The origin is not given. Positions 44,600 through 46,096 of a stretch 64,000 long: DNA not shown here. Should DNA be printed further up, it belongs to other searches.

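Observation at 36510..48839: Candidate pathway to a branched 3-C-methyl-heptose (GDP-heptose + C4-dehydrogenase + C-methyltransferase + C4-reductase)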

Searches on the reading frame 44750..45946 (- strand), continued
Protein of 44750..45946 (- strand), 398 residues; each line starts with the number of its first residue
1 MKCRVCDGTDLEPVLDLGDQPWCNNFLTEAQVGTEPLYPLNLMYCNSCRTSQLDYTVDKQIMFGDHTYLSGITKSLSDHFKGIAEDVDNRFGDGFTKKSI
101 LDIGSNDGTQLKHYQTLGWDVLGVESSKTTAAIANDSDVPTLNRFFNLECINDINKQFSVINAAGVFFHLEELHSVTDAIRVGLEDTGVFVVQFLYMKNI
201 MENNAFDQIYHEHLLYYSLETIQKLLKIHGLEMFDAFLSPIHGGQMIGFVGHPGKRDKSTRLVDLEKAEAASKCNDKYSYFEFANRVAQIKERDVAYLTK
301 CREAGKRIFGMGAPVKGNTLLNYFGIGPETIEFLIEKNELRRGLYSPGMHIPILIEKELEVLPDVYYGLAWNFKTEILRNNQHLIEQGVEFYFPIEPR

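Call 11: find_homologous_proteins(query=window:44750-45946:-, max_evalue=1e-30)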
Query window:44750-45946:- (398 aa): 5828 proteins with E <= 1e-30 among 8000 candidates; the best 120 are listed.
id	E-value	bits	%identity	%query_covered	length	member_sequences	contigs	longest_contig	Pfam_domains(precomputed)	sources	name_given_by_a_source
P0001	2.4e-274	927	100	100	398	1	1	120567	PF13489.13,PF08421.17,PF08484.18,PF08242.19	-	-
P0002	3.9e-230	782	83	100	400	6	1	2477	PF13489.13,PF08421.17,PF08484.18,PF08241.19,PF08242.19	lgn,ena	-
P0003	3.3e-222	756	81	100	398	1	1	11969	PF13489.13,PF08421.17,PF08484.18,PF08241.19,PF08242.19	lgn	-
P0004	1.9e-218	743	80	100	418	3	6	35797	PF13489.13,PF08421.17,PF08484.18,PF08242.19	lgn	-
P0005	8.7e-215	731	79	100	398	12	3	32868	PF13489.13,PF08421.17,PF08484.18,PF08242.19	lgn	-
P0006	2.5e-213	726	76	100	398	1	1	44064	PF13489.13,PF08421.17,PF08484.18,PF08242.19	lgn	-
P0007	4.5e-213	726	78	100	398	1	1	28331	PF13489.13,PF08421.17,PF08484.18,PF08242.19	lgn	-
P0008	6.9e-213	725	78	100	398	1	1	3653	PF13489.13,PF08421.17,PF08484.18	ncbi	-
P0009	1.1e-212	724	78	100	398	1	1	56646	PF13489.13,PF08421.17,PF08484.18,PF08242.19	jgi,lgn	jgi:hypothetical protein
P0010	4.6e-212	722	79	100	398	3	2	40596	PF13489.13,PF08421.17,PF08484.18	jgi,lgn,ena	jgi:SAM-dependent methyltransferase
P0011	4.7e-212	722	77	100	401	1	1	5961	PF13489.13,PF08421.17,PF08484.18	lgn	-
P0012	8.2e-212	721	78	100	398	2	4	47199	PF13489.13,PF08421.17,PF08484.18,PF08242.19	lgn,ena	-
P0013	1.0e-211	721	77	100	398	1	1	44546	PF13489.13,PF08421.17,PF08484.18,PF08242.19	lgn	-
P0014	5.2e-211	719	77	100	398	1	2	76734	PF13489.13,PF08421.17,PF08484.18,PF08242.19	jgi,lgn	-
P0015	7.2e-210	715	77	100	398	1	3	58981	PF13489.13,PF08421.17,PF08484.18,PF08242.19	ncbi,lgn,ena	-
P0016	9.7e-210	715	77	100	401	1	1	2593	PF13489.13,PF08421.17,PF08484.18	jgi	jgi:SAM-dependent methyltransferase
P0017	1.7e-209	714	76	100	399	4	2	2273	PF13489.13,PF08421.17,PF08484.18,PF08242.19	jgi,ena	-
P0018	2.9e-209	713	76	100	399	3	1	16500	PF13489.13,PF08421.17,PF08484.18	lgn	-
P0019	4.8e-209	712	77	100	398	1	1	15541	PF13489.13,PF08421.17,PF08484.18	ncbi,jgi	jgi:SAM-dependent methyltransferase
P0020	4.9e-209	712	75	100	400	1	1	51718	PF13489.13,PF08421.17,PF08484.18,PF08242.19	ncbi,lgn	-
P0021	1.1e-207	708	76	100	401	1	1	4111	PF13489.13,PF08421.17,PF08484.18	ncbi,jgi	jgi:SAM-dependent methyltransferase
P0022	1.0e-206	705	76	100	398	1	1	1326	PF13489.13,PF08421.17,PF08484.18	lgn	-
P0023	1.4e-206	704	75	100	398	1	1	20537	PF13489.13,PF08421.17,PF08484.18,PF08242.19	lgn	-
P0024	1.6e-206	704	75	100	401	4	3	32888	PF13489.13,PF08421.17,PF08484.18,PF08242.19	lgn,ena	-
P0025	3.3e-206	703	74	100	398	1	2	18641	PF13489.13,PF08421.17,PF08484.18,PF08242.19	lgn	-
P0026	6.2e-199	679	73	100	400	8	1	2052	PF13489.13,PF08421.17,PF08484.18,PF08242.19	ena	-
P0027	9.6e-195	665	70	100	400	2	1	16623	PF13489.13,PF08421.17,PF08484.18,PF08241.19,PF08242.19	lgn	-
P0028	8.8e-193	659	70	100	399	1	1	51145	PF13489.13,PF08421.17,PF08484.18,PF08241.19,PF08242.19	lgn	-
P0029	1.8e-192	658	69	100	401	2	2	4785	PF13489.13,PF08421.17,PF08484.18,PF08242.19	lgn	-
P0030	3.8e-192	657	69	100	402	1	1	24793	PF13489.13,PF08421.17,PF08484.18,PF08241.19,PF08242.19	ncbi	-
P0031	5.7e-192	656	68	100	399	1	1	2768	PF13489.13,PF08421.17,PF08484.18,PF08241.19,PF08242.19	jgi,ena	-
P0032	8.3e-192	656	68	100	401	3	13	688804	PF13489.13,PF08421.17,PF08484.18,PF08241.19,PF08242.19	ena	-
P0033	1.4e-191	655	69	100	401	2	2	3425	PF13489.13,PF08421.17,PF08484.18,PF08242.19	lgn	-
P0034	3.0e-191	654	69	100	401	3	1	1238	PF13489.13,PF08421.17,PF08484.18,PF08241.19,PF08242.19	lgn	-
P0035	6.0e-191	653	69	100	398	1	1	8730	PF13489.13,PF08421.17,PF08484.18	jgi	-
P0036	6.5e-191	653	67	100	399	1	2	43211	PF13489.13,PF08421.17,PF08484.18,PF08241.19,PF08242.19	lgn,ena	-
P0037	2.0e-190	651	69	100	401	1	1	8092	PF13489.13,PF08421.17,PF08484.18,PF08241.19,PF08242.19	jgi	jgi:SAM-dependent methyltransferase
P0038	2.2e-190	651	69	100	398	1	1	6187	PF13489.13,PF08421.17,PF08484.18,PF08241.19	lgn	-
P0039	2.7e-190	651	69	100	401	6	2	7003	PF13489.13,PF08421.17,PF08484.18,PF08241.19,PF08242.19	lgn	-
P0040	6.9e-190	649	70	100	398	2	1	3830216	PF13489.13,PF08421.17,PF13649.13,PF08484.18,PF08241.19,PF08242.19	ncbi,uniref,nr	ncbi:class I SAM-dependent methyltransferase [Ramlibacter sp. G-1-2-2]|uniref:Class I SAM-dependent 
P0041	1.3e-189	648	69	100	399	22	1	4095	PF13489.13,PF08421.17,PF08484.18,PF08241.19,PF08242.19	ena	-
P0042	1.4e-189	648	68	100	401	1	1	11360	PF13489.13,PF08421.17,PF08484.18,PF08241.19,PF08242.19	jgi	jgi:SAM-dependent methyltransferase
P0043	2.5e-189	647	68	100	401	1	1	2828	PF13489.13,PF08421.17,PF08484.18,PF08241.19,PF08242.19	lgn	-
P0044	3.1e-189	647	70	100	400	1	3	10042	PF13489.13,PF08421.17,PF08484.18,PF08241.19,PF08242.19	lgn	-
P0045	3.3e-189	647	67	100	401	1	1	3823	PF13489.13,PF08421.17,PF08484.18,PF08241.19,PF08242.19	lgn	-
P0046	5.1e-189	646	68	100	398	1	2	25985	PF13489.13,PF08421.17,PF08484.18,PF08242.19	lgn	-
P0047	5.5e-189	646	68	100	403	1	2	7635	PF13489.13,PF08421.17,PF08484.18,PF08241.19,PF08242.19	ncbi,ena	-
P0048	1.0e-188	645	68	100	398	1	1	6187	PF13489.13,PF08421.17,PF08484.18,PF08241.19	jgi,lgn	-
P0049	1.2e-188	645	69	100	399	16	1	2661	PF13489.13,PF08421.17,PF08484.18,PF08242.19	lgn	-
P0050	1.4e-188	645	68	100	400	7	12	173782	PF13489.13,PF08421.17,PF08484.18,PF08241.19,PF08242.19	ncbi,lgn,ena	-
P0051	1.4e-188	645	69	100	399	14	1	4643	PF13489.13,PF08421.17,PF08484.18,PF08241.19,PF08242.19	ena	-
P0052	1.5e-188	645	69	100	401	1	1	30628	PF13489.13,PF08421.17,PF08484.18,PF08241.19,PF08242.19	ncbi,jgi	jgi:SAM-dependent methyltransferase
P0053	5.8e-188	643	68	99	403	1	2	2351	PF13489.13,PF08421.17,PF08484.18,PF08241.19,PF08242.19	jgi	-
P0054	1.3e-187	642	69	100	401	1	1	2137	PF13489.13,PF08421.17,PF13649.13,PF08484.18,PF08241.19,PF08242.19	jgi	-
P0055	2.3e-187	641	68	99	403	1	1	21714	PF13489.13,PF08421.17,PF08484.18,PF08241.19,PF08242.19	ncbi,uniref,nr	ncbi:class I SAM-dependent methyltransferase [Calothrix rhizosoleniae]|uniref:class I SAM-dependent 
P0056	2.5e-187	641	67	100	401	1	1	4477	PF13489.13,PF08421.17,PF08484.18,PF08242.19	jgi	jgi:2-polyprenyl-3-methyl-5-hydroxy-6-metoxy-1,4-benzoquinol methylase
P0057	2.5e-187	641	68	100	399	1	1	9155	PF13489.13,PF08421.17,PF08484.18,PF08241.19,PF08242.19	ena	-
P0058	2.8e-187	641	69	100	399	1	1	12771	PF13489.13,PF08421.17,PF13649.13,PF08484.18,PF08241.19,PF08242.19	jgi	jgi:2-polyprenyl-3-methyl-5-hydroxy-6-metoxy-1,4-benzoquinol methylase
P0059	3.8e-187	640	67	100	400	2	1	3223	PF13489.13,PF08421.17,PF08484.18,PF08241.19,PF08242.19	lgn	-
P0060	4.0e-187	640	68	100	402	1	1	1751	PF13489.13,PF08421.17,PF08484.18,PF08241.19,PF08242.19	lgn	-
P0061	4.7e-187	640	68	100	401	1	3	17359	PF13489.13,PF08421.17,PF08484.18,PF08241.19,PF08242.19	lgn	-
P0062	4.7e-187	640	68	100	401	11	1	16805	PF13489.13,PF08421.17,PF08484.18,PF08241.19,PF08242.19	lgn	-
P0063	5.2e-187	640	68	100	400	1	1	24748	PF13489.13,PF08421.17,PF08484.18,PF08241.19,PF08242.19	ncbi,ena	-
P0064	5.8e-187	640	68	100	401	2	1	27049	PF13489.13,PF08421.17,PF08484.18,PF08241.19,PF08242.19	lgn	-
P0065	5.8e-187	640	68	100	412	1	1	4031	PF13489.13,PF08421.17,PF08484.18,PF08241.19,PF08242.19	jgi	jgi:SAM-dependent methyltransferase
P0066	7.0e-187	639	68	99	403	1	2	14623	PF13489.13,PF08421.17,PF08484.18,PF08241.19,PF08242.19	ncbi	-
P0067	9.8e-187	639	68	100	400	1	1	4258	PF13489.13,PF08421.17,PF08484.18,PF08241.19,PF08242.19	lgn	-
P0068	1.0e-186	639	67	100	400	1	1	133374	PF13489.13,PF08421.17,PF08484.18,PF08241.19,PF08242.19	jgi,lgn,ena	-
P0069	1.5e-186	638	69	100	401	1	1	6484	PF13489.13,PF08421.17,PF08484.18,PF08241.19,PF08242.19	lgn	-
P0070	1.9e-186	638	67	100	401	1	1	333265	PF13489.13,PF08421.17,PF08484.18,PF08241.19,PF08242.19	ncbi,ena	-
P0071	2.0e-186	638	67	100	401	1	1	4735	PF13489.13,PF08421.17,PF08484.18,PF08241.19,PF08242.19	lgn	-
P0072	2.3e-186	638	67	100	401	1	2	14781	PF13489.13,PF08421.17,PF08484.18,PF08241.19,PF08242.19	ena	-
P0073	2.6e-186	638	68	100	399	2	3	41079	PF13489.13,PF08421.17,PF08484.18,PF08242.19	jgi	jgi:SAM-dependent methyltransferase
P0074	2.7e-186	637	68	100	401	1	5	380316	PF13489.13,PF08421.17,PF08484.18,PF08241.19,PF08242.19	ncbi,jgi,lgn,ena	-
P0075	3.0e-186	637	69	100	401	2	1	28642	PF13489.13,PF08421.17,PF08484.18,PF08241.19,PF08242.19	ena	-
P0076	3.6e-186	637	68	100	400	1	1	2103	PF13489.13,PF08421.17,PF08484.18,PF08241.19,PF08242.19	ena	-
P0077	3.7e-186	637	68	100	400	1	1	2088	PF13489.13,PF08421.17,PF08484.18,PF08241.19,PF08242.19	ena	-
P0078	4.7e-186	637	66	100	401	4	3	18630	PF13489.13,PF08421.17,PF08484.18,PF08242.19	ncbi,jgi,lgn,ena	jgi:SAM-dependent methyltransferase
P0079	6.1e-186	636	68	100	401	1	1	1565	PF13489.13,PF08421.17,PF08484.18,PF08241.19,PF08242.19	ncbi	-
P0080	6.3e-186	636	68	100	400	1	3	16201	PF13489.13,PF08421.17,PF13649.13,PF08484.18,PF08241.19,PF08242.19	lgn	-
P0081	6.3e-186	636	66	100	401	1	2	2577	PF13489.13,PF08421.17,PF08484.18,PF08242.19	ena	-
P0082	7.4e-186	636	68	100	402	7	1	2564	PF13489.13,PF08421.17,PF08484.18,PF08242.19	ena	-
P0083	9.0e-186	636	69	99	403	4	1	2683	PF13489.13,PF08421.17,PF08484.18,PF08241.19,PF08242.19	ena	-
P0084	1.1e-185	636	69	99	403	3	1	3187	PF13489.13,PF08421.17,PF13649.13,PF08484.18,PF08241.19,PF08242.19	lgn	-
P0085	1.2e-185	635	68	100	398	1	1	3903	PF13489.13,PF08421.17,PF08484.18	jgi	-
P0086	1.3e-185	635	66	100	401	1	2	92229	PF13489.13,PF08421.17,PF08484.18,PF08241.19,PF08242.19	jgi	-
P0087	1.4e-185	635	69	100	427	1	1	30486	PF13489.13,PF08421.17,PF13649.13,PF08484.18,PF08241.19,PF08242.19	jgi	jgi:2-polyprenyl-3-methyl-5-hydroxy-6-metoxy-1,4-benzoquinol methylase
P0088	1.6e-185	635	66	100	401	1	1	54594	PF13489.13,PF08421.17,PF08484.18,PF08242.19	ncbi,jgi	jgi:2-polyprenyl-3-methyl-5-hydroxy-6-metoxy-1,4-benzoquinol methylase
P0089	1.8e-185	635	67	100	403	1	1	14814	PF13489.13,PF08421.17,PF08484.18,PF08241.19,PF08242.19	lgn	-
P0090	1.9e-185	635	68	100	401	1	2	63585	PF13489.13,PF08421.17,PF08484.18,PF08241.19,PF08242.19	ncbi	-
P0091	2.0e-185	635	68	100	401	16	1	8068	PF13489.13,PF08421.17,PF13649.13,PF08484.18,PF08241.19,PF08242.19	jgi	jgi:SAM-dependent methyltransferase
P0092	2.0e-185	635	68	100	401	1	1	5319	PF13489.13,PF08421.17,PF08484.18,PF08241.19,PF08242.19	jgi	jgi:SAM-dependent methyltransferase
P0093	2.0e-185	635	67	100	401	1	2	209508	PF13489.13,PF08421.17,PF08484.18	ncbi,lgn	-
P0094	2.1e-185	635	67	100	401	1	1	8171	PF13489.13,PF08421.17,PF13649.13,PF08484.18,PF08241.19,PF08242.19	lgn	-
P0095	2.3e-185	634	66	100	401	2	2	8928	PF13489.13,PF08421.17,PF08484.18,PF08242.19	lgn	-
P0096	2.4e-185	634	66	100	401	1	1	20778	PF13489.13,PF08421.17,PF08484.18,PF08241.19,PF08242.19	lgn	-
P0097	2.6e-185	634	67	100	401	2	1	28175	PF13489.13,PF08421.17,PF08484.18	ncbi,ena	-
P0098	2.7e-185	634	67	100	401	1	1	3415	PF13489.13,PF08421.17,PF08484.18,PF08241.19,PF08242.19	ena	-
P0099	2.7e-185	634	68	99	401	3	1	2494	PF13489.13,PF08421.17,PF08484.18,PF08241.19,PF08242.19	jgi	-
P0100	3.1e-185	634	69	100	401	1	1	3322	PF13489.13,PF08421.17,PF13649.13,PF08484.18,PF08241.19,PF08242.19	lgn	-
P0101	3.4e-185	634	67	100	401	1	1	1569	PF13489.13,PF08421.17,PF13649.13,PF08484.18,PF08241.19,PF08242.19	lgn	-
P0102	3.6e-185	634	68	100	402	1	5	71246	PF13489.13,PF08421.17,PF08484.18,PF08241.19,PF08242.19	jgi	jgi:SAM-dependent methyltransferase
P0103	3.8e-185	634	68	100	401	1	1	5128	PF13489.13,PF08421.17,PF08484.18,PF08241.19,PF08242.19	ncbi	-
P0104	4.1e-185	634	67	100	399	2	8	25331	PF13489.13,PF08421.17,PF08484.18,PF08241.19,PF08242.19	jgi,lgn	-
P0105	4.2e-185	634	67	100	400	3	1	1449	PF13489.13,PF08421.17,PF08484.18,PF08242.19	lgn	-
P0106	4.2e-185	634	68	100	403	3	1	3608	PF13489.13,PF08421.17,PF08484.18,PF08241.19,PF08242.19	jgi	-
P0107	4.5e-185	633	67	100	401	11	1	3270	PF13489.13,PF08421.17,PF13649.13,PF08484.18,PF08241.19,PF08242.19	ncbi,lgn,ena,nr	ncbi:MAG: methyltransferase [Cyanobacteria bacterium 13_1_40CM_2_61_4]|nr:MAG: methyltransferase [Cy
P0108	4.7e-185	633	66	100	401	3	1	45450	PF13489.13,PF08421.17,PF08484.18,PF08241.19,PF08242.19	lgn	-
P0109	4.7e-185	633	68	100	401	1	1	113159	PF13489.13,PF08421.17,PF08484.18,PF08241.19,PF08242.19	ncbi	-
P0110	4.8e-185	633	67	100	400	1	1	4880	PF13489.13,PF08421.17,PF08484.18,PF08241.19,PF08242.19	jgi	jgi:2-polyprenyl-3-methyl-5-hydroxy-6-metoxy-1,4-benzoquinol methylase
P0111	5.7e-185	633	67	100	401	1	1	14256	PF13489.13,PF08421.17,PF08484.18,PF08241.19,PF08242.19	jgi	jgi:SAM-dependent methyltransferase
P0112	5.7e-185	633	68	99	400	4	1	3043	PF13489.13,PF08421.17,PF13649.13,PF08484.18,PF08241.19,PF08242.19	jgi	-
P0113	6.2e-185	633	69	99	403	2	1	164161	PF13489.13,PF08421.17,PF08484.18,PF08241.19,PF08242.19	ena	-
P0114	6.3e-185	633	67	100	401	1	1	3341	PF13489.13,PF08421.17,PF08484.18,PF08241.19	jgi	-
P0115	6.5e-185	633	67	100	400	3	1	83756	PF13489.13,PF08421.17,PF08484.18,PF08241.19,PF08242.19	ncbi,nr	ncbi:methyltransferase [Nostoc sp. CMAA1605]|nr:methyltransferase [Nostoc sp. CMAA1605]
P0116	6.7e-185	633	66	100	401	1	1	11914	PF13489.13,PF08421.17,PF08484.18,PF08242.19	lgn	-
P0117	7.1e-185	633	67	100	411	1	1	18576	PF13489.13,PF08421.17,PF08484.18,PF08242.19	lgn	-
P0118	7.9e-185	633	67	100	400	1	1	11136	PF13489.13,PF08421.17,PF08484.18,PF08242.19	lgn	-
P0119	8.6e-185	632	69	100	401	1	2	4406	PF13489.13,PF08421.17,PF13649.13,PF08484.18,PF08241.19,PF08242.19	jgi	-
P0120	9.2e-185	632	67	100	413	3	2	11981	PF13489.13,PF08421.17,PF08484.18,PF08241.19,PF08242.19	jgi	-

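Call 12: find_related_loci(query=window:44750-45946:-, collection=genome_contigs, flank=10000)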
Query window:44750-45946:- (398 aa) in genome_contigs; peptide patterns used: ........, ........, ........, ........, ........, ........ (x = any residue, [..] = any of these).
60 stretches matched a pattern; 19 encode a relative of the query (tblastn E <= 1e-3); 19 distinct loci.
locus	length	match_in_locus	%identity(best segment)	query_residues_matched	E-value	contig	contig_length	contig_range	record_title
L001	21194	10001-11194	66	1-398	0e+0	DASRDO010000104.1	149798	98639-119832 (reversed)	MAG TPA_asm: Steroidobacteraceae bacterium isolate SMAG_U9982 k141_1807429, whole genome shotgun sequence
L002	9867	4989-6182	66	1-398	0e+0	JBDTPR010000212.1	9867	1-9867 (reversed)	MAG: Candidatus Solibacter sp. isolate cluster3_bin.202 NODE_31753_length_9867_cov_6.073074, whole genome shotgun sequen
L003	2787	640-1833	66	1-398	0e+0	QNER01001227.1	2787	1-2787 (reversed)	MAG: Candidatus Parabeggiatoa sp. nov. 1 isolate B3_G6 B3_Guay6_scaffold_71361, whole genome shotgun sequence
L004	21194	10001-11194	67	1-398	0e+0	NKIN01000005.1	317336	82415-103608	MAG: Burkholderiales bacterium PBB1 NODE_69, whole genome shotgun sequence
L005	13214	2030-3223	66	1-398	0e+0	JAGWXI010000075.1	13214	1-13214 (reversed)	MAG: Burkholderiales bacterium isolate REEB463 contig-150_8671, whole genome shotgun sequence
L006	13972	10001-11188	65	3-398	0e+0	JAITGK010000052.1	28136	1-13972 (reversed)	MAG: Synergistaceae bacterium isolate Pc512_bin126 k119_1923062, whole genome shotgun sequence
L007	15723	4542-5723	67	1-396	1e-180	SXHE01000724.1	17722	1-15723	MAG: Planctomycetia bacterium isolate F1-120-MAGs012 F1-120__c743283, whole genome shotgun sequence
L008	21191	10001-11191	65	1-397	2e-177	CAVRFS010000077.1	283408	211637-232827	MAG: uncultured Planctomycetota bacterium isolate MFD04463.bin.2.108 genome assembly, contig: contig_54994, whole genome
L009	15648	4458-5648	64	1-397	4e-177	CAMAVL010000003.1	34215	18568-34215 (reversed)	MAG: Chlamydia trachomatis isolate MaH-04nov19-293 genome assembly, contig: MaH-04nov19-C2927, whole genome shotgun sequ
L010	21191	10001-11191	60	2-398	5e-171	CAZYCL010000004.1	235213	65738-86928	MAG TPA_asm: uncultured Planctomycetales bacterium isolate binchicken_co44_116 genome assembly, contig: NODE_43_length_2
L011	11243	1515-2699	61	1-396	1e-168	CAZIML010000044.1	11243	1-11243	MAG TPA_asm: uncultured bacterium isolate SRP298887_co1_67 genome assembly, contig: NODE_6331_length_11243_cov_4.758759,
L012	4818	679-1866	60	3-398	7e-168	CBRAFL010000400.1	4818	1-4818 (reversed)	MAG TPA_asm: uncultured bacterium isolate SRR11839386_binner123_Refined_37 genome assembly, contig: ERZ27397408.10057, w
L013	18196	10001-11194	63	1-398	2e-180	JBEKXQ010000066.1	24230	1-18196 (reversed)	MAG: Candidatus Korobacteraceae bacterium isolate SPRUCE 655 SPRUCE_655_66, whole genome shotgun sequence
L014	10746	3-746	63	148-395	1e-104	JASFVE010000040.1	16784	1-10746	MAG: Chlamydiota bacterium isolate D1105M20metaG_Bin_153 D1105M20metaG_FD_scaffold_682_c1, whole genome shotgun sequence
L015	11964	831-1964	33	3-378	7e-59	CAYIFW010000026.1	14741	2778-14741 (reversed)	MAG TPA_asm: uncultured Planctomycetales bacterium isolate ERP119705_co20_55 genome assembly, contig: NODE_4381_length_1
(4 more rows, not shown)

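Call 21: find_encoding_contigs(protein=P0001, flank=10000, max_places=3)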
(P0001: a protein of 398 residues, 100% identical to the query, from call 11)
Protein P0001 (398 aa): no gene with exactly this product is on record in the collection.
